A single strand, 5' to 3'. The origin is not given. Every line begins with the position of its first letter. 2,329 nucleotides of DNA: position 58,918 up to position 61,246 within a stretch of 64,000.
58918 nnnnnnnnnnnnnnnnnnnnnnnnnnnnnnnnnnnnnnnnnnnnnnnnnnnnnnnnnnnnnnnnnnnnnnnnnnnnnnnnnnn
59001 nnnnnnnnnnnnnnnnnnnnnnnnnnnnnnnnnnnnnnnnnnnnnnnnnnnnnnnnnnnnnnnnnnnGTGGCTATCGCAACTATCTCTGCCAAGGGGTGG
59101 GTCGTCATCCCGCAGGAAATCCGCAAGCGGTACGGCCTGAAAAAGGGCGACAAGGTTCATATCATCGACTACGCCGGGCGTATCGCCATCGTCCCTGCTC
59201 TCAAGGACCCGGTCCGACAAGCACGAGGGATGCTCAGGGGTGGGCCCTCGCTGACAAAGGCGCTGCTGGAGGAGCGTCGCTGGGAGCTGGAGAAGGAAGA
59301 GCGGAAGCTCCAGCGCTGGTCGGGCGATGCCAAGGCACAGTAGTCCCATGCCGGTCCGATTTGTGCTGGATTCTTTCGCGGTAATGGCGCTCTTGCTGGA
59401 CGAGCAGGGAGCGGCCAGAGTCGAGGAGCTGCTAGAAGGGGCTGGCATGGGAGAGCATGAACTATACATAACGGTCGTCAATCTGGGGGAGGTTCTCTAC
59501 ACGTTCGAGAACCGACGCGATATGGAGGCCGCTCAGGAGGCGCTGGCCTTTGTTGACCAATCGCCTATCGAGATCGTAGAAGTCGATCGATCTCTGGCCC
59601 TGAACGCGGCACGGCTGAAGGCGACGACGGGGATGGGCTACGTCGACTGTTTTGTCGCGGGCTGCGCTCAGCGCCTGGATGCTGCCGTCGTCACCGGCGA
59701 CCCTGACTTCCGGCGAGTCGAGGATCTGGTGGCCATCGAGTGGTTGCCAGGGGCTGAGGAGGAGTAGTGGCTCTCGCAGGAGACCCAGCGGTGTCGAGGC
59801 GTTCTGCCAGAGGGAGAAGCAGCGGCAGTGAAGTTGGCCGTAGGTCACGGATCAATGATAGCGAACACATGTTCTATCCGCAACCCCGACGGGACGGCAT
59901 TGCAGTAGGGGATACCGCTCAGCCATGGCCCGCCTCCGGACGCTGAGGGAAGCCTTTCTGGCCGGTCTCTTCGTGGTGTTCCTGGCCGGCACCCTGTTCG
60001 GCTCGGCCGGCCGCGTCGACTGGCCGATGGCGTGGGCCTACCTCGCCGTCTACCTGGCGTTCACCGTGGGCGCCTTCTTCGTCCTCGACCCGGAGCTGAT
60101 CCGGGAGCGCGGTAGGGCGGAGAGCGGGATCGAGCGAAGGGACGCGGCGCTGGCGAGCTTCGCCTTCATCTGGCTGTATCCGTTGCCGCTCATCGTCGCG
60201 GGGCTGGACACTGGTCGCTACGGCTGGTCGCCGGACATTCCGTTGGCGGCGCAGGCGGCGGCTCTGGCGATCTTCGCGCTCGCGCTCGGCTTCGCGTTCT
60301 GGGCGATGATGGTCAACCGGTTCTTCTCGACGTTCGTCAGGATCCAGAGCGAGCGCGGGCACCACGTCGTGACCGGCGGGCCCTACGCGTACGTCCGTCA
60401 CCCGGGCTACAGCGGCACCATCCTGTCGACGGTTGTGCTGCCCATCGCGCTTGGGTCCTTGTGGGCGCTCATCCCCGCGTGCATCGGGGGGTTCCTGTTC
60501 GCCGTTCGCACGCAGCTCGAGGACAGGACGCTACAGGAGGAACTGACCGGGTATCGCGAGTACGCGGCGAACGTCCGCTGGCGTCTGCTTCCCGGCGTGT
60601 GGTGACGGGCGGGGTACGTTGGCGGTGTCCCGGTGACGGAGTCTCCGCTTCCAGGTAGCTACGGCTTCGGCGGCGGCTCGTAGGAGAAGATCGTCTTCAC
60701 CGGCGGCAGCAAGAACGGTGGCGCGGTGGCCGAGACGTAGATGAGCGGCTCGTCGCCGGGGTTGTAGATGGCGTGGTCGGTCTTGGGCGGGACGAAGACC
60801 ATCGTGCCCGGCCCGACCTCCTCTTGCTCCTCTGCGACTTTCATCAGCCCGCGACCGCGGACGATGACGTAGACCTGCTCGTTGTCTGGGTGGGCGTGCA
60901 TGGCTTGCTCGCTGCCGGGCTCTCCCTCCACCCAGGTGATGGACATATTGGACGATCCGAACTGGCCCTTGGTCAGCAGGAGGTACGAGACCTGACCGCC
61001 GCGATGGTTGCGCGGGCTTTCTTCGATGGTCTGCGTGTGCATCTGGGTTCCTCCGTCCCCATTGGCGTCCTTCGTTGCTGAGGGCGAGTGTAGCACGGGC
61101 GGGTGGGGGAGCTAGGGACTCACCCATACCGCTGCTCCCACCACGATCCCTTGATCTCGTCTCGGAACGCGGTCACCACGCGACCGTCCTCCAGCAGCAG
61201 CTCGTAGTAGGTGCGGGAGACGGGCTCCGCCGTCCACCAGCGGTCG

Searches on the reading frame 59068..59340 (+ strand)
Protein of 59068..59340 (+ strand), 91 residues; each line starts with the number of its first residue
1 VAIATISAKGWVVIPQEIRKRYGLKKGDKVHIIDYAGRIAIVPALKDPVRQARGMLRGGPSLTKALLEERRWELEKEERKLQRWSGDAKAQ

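Call 8: search_protein_families(library=pfam, proteins=[window:59068-59340:+], max_evalue=0.01)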
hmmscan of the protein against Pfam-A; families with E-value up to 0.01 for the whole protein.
window:59068-59340:+ (91 aa): 1 family
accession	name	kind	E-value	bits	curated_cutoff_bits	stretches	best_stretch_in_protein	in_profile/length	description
PF04014.23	MazE_antitoxin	-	3.5e-07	30.5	24.7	1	3-44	1-43/48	Antidote-toxin recognition MazE, bacterial antitoxin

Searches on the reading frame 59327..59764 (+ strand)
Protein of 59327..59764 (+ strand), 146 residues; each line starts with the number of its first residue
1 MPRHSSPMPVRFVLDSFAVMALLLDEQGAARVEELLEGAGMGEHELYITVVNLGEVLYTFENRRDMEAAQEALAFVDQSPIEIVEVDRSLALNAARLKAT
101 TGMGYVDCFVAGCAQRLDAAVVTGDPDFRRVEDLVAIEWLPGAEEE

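Call 8: search_protein_families(library=pfam, proteins=[window:59327-59764:+], max_evalue=0.01)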
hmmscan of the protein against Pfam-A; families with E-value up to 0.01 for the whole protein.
window:59327-59764:+ (146 aa): 2 families
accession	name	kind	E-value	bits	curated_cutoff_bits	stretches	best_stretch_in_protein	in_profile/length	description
PF01850.27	PIN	-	1.3e-19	71.4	23.6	1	13-132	2-118/120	PIN domain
PF00252.24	Ribosomal_L16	-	0.002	18.5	27.9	1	38-74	83-119/132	Ribosomal protein L16p/L10e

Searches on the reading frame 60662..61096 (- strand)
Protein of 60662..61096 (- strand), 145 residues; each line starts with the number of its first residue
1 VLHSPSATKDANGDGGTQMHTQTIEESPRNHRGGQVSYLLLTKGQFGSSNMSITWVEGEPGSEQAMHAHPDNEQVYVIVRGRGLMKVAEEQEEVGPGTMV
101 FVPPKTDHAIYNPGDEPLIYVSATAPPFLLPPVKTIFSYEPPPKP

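Call 8: search_protein_families(library=pfam, proteins=[window:60662-61096:-], max_evalue=0.01)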
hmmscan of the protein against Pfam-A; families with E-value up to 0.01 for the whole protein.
window:60662-61096:- (145 aa): 7 families
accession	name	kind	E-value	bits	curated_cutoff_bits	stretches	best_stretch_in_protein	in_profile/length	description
PF07883.17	Cupin_2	-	4e-15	55.7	27.2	1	56-122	3-68/70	Cupin domain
PF00190.28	Cupin_1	-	1.5e-08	34.8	22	1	32-123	13-112/151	Cupin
PF02311.25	AraC_binding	-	6.9e-07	29.5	21.1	1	60-129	12-80/135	AraC-like ligand binding domain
PF01050.24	MannoseP_isomer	-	0.0002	22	23.6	1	51-121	28-98/116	Mannose-6-phosphate isomerase C-terminal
PF12973.13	Cupin_7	-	0.00023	21.4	27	1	31-121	18-99/105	ChrR Cupin-like domain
PF16867.11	DMSP_lyase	-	0.0014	18.8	27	1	66-119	110-161/162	Dimethlysulfonioproprionate lyase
PF12852.13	Cupin_6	-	0.0088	16.3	26.7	0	72-118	33-83/183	Cupin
